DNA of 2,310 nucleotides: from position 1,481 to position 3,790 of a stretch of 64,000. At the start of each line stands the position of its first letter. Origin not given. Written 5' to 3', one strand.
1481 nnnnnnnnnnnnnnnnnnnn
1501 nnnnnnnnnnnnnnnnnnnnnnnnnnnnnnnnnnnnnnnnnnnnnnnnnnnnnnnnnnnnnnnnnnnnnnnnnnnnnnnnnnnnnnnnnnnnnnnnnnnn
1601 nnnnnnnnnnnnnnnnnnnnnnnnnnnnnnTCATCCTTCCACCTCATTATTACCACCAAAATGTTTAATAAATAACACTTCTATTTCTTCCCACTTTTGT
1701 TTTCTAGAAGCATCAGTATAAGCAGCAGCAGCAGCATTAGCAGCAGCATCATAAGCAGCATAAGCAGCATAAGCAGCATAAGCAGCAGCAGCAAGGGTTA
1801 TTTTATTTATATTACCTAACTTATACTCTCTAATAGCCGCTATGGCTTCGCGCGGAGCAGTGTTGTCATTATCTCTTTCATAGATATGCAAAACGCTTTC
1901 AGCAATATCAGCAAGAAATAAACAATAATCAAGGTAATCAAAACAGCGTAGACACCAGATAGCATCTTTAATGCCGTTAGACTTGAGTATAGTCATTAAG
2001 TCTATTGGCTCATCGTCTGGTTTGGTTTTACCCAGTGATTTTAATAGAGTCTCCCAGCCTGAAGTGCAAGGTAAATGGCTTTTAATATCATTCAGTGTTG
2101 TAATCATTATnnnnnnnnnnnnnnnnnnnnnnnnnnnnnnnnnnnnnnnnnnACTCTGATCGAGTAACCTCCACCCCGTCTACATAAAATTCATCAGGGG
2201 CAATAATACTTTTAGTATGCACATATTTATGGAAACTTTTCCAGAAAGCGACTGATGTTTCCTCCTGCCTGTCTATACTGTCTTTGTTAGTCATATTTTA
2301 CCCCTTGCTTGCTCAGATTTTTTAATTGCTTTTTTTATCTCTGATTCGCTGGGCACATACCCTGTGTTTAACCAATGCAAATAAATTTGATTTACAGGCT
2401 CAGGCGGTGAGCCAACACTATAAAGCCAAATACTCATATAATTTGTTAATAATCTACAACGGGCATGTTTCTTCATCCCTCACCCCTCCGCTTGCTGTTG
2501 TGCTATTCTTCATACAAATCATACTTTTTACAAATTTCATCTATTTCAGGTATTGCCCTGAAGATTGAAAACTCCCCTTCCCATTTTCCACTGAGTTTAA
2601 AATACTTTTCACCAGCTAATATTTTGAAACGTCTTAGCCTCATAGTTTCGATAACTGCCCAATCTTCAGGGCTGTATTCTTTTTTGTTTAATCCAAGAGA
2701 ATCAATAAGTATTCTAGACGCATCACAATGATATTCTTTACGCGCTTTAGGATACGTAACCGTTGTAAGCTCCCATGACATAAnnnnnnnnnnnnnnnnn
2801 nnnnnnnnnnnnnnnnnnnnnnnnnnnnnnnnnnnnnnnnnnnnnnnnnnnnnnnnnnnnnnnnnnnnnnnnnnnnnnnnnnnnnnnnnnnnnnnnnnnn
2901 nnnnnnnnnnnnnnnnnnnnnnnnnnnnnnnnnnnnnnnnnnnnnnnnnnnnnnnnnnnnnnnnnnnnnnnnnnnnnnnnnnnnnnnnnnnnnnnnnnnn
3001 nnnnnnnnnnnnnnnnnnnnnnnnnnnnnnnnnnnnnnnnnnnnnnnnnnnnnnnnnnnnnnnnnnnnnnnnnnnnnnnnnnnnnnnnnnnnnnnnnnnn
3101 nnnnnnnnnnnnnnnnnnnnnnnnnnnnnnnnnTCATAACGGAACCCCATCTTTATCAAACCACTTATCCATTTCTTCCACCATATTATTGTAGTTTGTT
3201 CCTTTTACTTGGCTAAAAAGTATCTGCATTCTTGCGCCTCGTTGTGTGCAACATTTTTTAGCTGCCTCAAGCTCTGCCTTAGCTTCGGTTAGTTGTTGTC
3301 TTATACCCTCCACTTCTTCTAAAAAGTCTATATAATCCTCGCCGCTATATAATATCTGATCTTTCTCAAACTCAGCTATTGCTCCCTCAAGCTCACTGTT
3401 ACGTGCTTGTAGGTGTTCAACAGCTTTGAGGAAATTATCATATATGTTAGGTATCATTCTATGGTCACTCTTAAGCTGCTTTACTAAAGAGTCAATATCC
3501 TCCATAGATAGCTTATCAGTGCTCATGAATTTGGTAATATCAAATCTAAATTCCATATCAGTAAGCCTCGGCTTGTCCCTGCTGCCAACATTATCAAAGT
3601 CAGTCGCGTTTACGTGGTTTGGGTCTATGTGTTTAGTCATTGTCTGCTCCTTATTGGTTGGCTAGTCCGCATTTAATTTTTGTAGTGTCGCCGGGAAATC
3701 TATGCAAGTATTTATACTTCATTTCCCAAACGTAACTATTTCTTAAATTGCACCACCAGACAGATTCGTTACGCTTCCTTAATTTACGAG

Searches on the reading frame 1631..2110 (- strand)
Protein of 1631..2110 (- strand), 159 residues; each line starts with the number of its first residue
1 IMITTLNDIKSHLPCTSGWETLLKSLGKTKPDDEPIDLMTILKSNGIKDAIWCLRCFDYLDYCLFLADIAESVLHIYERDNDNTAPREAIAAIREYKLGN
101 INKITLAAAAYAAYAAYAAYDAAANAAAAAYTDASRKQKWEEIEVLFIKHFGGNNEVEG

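Call 15: search_protein_families(library=pfam, proteins=[window:1631-2110:-], max_evalue=0.01)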
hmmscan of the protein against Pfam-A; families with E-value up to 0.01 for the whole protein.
window:1631-2110:- (159 aa): 1 family
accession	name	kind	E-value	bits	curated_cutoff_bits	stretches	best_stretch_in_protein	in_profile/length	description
PF21805.3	Imm5_like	-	0.001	19.4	25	1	64-131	13-82/129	Imm-5 like putative immunity protein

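Call 77: find_homologous_proteins(query=window:1634-2110:-, max_evalue=0.001)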
Query window:1634-2110:- (159 aa): 489 proteins with E <= 0.001 among 2026 candidates; the best 120 are listed.
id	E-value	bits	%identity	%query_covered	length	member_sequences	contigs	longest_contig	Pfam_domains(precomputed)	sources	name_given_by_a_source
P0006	3.8e-97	340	98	99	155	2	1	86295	-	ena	-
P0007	9.4e-62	225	59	99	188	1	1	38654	PF21805.4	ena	-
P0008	2.7e-60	221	59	97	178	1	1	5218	-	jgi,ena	-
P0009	3.1e-57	211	61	94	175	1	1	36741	-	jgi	jgi:hypothetical protein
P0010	2.2e-56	208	57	96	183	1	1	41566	-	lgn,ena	-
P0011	2.0e-55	205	62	95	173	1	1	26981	-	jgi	-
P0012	4.9e-55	204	60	96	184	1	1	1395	-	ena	-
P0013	9.9e-55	203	65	97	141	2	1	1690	-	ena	-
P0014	2.2e-54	201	61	95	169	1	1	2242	-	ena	-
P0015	3.3e-52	194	62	96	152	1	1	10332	-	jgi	-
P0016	7.9e-52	193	53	95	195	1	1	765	PF21805.4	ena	-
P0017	1.3e-50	189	61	95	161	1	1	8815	-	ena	-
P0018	1.5e-50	189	54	96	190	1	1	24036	-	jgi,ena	-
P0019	1.5e-50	189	61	94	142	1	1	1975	-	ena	-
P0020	1.3e-49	186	61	95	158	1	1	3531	PF21805.4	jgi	jgi:hypothetical protein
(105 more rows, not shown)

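Call 78: find_encoding_contigs(protein=P0007, flank=6000, max_places=2)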
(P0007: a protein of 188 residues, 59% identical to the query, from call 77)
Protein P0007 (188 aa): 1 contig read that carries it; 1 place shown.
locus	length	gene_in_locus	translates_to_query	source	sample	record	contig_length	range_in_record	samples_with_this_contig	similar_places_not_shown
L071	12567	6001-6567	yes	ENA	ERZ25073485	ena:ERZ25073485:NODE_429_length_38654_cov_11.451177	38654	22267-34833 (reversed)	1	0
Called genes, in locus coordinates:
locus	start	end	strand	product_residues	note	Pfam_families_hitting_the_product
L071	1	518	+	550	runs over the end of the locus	PF00270:DEAD (weak), PF04851:ResIII, PF00271:Helicase_C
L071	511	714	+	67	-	-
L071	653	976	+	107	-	PF09152:DUF1937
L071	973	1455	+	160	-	-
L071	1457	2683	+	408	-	PF01555:N6_N4_Mtase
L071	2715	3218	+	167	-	PF00440:TetR_N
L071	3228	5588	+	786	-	PF22763:NrS1-1_pol-like_HBD, PF19263:DUF5906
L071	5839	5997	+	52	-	-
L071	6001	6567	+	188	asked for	PF21805:Imm5_like (weak)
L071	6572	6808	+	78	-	PF01381:HTH_3 (faint)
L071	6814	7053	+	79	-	-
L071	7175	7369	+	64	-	-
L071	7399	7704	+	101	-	-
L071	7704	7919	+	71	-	-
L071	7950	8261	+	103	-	-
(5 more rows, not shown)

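Call 79: find_encoding_contigs(protein=P0009, flank=6000, max_places=2)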
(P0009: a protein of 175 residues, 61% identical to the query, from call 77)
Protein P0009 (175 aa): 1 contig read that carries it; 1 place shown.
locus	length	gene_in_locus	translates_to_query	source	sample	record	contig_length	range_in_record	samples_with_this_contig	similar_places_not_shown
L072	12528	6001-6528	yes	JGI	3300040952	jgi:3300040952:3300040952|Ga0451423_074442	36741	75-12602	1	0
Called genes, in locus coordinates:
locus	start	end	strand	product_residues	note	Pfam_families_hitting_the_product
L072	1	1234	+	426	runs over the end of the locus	PF00271:Helicase_C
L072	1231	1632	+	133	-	-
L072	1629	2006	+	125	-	-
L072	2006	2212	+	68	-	-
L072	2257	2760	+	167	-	PF00440:TetR_N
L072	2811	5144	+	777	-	PF22763:NrS1-1_pol-like_HBD, PF19263:DUF5906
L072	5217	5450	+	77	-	-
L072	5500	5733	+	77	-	-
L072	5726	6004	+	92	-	-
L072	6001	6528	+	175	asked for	-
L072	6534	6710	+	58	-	-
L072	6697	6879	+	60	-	-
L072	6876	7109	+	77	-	-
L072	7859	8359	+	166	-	-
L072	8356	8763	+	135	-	-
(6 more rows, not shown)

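Call 80: find_encoding_contigs(protein=P0010, flank=6000, max_places=2)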
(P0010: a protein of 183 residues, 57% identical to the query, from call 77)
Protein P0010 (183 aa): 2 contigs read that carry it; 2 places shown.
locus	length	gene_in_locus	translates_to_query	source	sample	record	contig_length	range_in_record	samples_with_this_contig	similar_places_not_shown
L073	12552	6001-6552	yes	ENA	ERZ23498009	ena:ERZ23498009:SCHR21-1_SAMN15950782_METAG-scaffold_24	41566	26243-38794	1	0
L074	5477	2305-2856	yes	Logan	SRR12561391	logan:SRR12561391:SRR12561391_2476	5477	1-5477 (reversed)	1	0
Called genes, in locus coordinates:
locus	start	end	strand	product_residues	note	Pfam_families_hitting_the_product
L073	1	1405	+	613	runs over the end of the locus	-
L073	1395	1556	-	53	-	-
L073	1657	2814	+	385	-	PF09008:Head_binding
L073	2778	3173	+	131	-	-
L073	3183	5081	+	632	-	-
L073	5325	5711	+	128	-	-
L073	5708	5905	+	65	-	-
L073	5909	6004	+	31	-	-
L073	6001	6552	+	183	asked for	-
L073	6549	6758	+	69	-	-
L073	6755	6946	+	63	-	-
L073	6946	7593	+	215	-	PF25708:Phage_T7_Gp5_9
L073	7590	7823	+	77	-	-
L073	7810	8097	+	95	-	-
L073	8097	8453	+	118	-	-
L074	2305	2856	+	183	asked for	-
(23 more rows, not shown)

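Call 81: find_encoding_contigs(protein=P0011, flank=6000, max_places=2)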
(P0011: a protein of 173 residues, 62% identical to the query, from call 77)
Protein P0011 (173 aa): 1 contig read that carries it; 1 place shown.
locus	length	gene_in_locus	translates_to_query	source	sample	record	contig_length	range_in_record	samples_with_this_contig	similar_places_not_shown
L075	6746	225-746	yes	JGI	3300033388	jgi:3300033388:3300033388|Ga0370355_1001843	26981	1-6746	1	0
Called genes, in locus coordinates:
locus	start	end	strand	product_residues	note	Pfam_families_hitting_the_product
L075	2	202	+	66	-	?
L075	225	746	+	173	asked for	-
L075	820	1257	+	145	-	-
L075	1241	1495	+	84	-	-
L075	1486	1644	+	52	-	-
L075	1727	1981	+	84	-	-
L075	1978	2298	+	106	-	-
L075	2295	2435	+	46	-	-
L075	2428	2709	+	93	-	-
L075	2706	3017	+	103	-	-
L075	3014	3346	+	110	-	-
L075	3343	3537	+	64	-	-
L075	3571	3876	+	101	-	-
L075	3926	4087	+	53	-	-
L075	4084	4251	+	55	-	-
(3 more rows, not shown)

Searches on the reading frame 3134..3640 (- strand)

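Call 15: search_protein_families(library=pfam, proteins=[window:3134-3640:-], max_evalue=0.01)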
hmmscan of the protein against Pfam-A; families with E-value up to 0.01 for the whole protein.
window:3134-3640:- (168 aa): 3 families
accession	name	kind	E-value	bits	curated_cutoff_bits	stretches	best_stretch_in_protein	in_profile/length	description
PF23267.1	ENOX1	-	0.0042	17.6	27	0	67-149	25-108/110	ENOX1-like domain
PF25086.1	DUF7803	-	0.0074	16.5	27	1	74-136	98-160/178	Domain of unknown function (DUF7803)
PF02403.27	Seryl_tRNA_N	-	0.0086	16.7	28.2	0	70-129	41-95/108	Seryl-tRNA synthetase N-terminal domain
